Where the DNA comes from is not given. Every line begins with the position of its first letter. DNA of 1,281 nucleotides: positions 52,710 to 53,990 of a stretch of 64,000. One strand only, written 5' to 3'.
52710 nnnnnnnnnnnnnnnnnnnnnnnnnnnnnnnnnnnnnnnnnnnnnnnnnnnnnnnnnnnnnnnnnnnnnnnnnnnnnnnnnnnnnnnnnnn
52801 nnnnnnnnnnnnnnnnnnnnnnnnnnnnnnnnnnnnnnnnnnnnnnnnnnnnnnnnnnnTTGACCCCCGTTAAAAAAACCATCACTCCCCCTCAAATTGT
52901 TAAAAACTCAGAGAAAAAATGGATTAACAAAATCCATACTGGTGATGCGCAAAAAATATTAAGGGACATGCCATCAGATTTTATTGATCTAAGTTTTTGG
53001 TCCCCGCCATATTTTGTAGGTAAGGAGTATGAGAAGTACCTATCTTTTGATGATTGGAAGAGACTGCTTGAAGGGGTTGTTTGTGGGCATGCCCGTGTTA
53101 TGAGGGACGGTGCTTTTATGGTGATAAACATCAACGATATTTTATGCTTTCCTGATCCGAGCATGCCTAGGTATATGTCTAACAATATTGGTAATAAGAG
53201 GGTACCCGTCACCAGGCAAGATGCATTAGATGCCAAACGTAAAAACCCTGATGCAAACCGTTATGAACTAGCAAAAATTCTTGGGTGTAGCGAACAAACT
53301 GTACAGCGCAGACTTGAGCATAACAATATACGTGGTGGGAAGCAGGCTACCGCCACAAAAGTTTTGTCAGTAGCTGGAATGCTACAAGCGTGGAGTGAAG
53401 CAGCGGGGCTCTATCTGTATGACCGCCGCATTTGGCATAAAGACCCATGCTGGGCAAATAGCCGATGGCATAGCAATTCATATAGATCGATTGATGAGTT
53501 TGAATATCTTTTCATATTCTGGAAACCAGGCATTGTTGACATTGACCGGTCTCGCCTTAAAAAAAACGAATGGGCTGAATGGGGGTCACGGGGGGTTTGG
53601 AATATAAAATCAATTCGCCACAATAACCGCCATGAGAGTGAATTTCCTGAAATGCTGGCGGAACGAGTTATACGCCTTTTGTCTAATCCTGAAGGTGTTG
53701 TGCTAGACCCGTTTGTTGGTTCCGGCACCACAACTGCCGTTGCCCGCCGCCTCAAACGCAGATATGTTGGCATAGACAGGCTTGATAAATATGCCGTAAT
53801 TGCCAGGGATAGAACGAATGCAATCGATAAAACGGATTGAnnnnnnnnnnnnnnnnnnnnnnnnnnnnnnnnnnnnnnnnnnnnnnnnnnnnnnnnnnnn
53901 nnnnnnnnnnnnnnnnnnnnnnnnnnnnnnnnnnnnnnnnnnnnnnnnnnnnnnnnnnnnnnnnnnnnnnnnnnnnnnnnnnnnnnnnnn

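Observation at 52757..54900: Lower-GC methyltransferase plus unknown-partner cassette inserted into the rnr leader, bracketed by ~160-bp direct repeats and borrowing the RNase R N-terminus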

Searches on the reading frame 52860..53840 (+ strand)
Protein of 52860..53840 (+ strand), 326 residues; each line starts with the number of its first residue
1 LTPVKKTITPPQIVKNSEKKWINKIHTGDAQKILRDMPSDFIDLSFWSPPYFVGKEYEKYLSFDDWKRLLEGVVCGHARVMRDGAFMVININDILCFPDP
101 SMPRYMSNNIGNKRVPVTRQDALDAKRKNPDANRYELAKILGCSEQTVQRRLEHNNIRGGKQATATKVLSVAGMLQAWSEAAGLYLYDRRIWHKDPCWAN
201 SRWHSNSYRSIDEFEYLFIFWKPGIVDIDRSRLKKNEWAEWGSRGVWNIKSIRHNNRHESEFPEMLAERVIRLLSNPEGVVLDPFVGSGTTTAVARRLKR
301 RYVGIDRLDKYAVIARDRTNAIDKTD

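Call 5: search_protein_families(library=pfam, proteins=[window:52860-53840:+], max_evalue=0.01)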
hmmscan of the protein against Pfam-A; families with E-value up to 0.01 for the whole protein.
window:52860-53840:+ (326 aa): 3 families
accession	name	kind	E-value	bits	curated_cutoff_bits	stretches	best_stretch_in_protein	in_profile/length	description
PF01555.25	N6_N4_Mtase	-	1.6e-37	130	26.7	1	42-315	1-219/221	DNA methylase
PF13404.12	HTH_AsnC-type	-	0.0016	18.6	27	0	136-153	22-39/42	AsnC-type helix-turn-helix domain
PF13384.12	HTH_23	-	0.002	18.3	24.6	1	119-155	7-41/50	Homeodomain-like domain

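Call 8: search_solved_structures(query=window:52860-53840:+, max_evalue=0.001, show_alignments=1)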
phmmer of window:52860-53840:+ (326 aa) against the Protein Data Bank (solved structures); distinct sequences matched with E-value up to 0.001: 12.
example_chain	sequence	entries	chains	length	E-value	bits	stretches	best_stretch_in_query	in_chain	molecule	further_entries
2zie_A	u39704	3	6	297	1.1e-17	67.3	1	222-318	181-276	Putative modification methylase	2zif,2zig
8s9n_A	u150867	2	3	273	1.6e-12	50.3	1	184-318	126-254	DNA cytosine-N4 methyltransferase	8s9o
8urk_A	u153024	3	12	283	4.8e-12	48.7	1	233-322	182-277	Methyltransferase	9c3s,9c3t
8s9m_A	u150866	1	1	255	6.6e-12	48.3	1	184-318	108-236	DNA cytosine-N4 methyltransferase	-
9c3u_A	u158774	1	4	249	7e-12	48.2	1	233-322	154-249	Methyltransferase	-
6pbd_A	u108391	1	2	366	6.9e-11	44.9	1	236-318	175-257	Modification methylase CcrMI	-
1g60_A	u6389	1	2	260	6e-10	41.8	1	257-312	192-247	Adenine-specific Methyltransferase MboIIA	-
5hek_A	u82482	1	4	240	5e-09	38.8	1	255-321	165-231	Adenine specific DNA methyltransferase (DpnA)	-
5hfj_A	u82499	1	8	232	5.8e-09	38.6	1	255-320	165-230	Adenine specific DNA methyltransferase (DpnA)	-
1boo_A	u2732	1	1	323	1.6e-08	37.1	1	256-314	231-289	PROTEIN (N-4 CYTOSINE-SPECIFIC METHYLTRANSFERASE PVU II)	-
1nw8_A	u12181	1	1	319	4.4e-05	25.8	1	245-304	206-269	MODIFICATION METHYLASE RSRI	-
1eg2_A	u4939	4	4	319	6.3e-05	25.3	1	245-304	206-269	MODIFICATION METHYLASE RSRI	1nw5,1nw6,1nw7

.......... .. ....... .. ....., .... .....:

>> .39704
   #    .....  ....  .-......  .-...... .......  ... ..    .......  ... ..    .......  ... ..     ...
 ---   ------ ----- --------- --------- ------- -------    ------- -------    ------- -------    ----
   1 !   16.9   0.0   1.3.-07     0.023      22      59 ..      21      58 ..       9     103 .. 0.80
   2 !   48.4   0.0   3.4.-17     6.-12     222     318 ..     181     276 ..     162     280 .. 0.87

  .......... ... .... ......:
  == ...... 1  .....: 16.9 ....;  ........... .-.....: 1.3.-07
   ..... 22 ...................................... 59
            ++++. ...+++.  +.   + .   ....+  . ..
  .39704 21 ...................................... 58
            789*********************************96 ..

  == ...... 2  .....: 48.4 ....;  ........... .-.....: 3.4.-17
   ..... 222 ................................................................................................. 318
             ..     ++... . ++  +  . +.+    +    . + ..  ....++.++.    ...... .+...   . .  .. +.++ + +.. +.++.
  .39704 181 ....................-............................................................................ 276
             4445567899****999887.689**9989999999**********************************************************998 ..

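Call 13: search_protein_families(library=ncbifam, proteins=[window:52860-53840:+], max_evalue=0.001)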
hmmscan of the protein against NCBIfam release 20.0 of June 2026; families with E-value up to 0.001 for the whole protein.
window:52860-53840:+ (326 aa): 3 families
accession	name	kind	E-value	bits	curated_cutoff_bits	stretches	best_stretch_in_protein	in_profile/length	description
NF050803.1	DnaMtaseCcrMCaul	equivalog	4.4e-21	75.2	830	1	245-324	173-252/350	adenine-specific DNA-methyltransferase CcrM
NF008572.0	PRK11524.1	equivalog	6.8e-20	71.4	292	2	247-320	180-257/294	adenine-specific DNA-methyltransferase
NF010253.0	PRK13699.1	subfamily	1.3e-13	51.2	244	1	255-324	141-210/226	DNA methyltransferase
